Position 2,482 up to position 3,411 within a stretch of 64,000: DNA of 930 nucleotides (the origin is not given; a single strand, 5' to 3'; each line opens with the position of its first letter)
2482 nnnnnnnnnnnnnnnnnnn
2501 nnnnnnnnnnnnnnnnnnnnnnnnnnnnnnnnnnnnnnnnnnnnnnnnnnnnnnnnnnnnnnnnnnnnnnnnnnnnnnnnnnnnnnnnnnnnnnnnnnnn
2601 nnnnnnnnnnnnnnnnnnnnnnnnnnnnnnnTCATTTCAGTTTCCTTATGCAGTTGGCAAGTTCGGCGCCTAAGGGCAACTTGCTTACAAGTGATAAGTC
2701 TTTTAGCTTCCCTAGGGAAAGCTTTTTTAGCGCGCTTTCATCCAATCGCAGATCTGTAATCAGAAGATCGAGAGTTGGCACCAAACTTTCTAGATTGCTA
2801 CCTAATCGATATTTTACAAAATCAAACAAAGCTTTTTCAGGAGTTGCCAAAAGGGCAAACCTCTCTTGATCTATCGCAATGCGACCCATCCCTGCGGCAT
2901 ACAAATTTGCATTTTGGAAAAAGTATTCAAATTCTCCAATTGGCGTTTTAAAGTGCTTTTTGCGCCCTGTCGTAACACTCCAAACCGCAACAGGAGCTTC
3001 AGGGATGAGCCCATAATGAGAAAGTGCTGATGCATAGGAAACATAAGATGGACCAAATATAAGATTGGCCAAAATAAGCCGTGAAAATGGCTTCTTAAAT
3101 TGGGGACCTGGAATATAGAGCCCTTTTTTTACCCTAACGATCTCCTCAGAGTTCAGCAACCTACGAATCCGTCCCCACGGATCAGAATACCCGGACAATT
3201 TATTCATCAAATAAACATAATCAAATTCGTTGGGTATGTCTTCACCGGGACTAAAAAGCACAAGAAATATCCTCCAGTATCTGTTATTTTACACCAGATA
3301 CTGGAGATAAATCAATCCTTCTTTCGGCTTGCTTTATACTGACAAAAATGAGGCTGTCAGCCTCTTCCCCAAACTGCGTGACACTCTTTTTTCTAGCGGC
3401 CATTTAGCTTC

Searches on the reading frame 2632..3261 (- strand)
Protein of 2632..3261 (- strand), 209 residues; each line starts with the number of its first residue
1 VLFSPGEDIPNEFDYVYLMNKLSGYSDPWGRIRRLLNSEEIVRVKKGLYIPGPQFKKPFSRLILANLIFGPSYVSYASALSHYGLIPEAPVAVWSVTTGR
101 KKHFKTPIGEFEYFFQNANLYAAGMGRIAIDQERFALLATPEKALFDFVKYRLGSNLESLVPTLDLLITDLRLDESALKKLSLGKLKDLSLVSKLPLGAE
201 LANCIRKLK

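Call 23: search_protein_families(library=pfam, proteins=[window:2632-3261:-], max_evalue=0.01)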
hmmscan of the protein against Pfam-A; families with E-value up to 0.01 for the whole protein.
window:2632-3261:- (209 aa): 0 families

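Call 26: search_protein_families(library=pfam, proteins=[window:2632-3261:-], max_evalue=1)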
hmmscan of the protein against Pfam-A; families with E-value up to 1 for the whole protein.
window:2632-3261:- (209 aa): 1 family
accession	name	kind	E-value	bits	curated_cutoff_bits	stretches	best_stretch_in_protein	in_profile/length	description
PF13338.12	AbiEi_4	-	0.02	15.5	25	1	32-50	29-47/49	Transcriptional regulator, AbiEi antitoxin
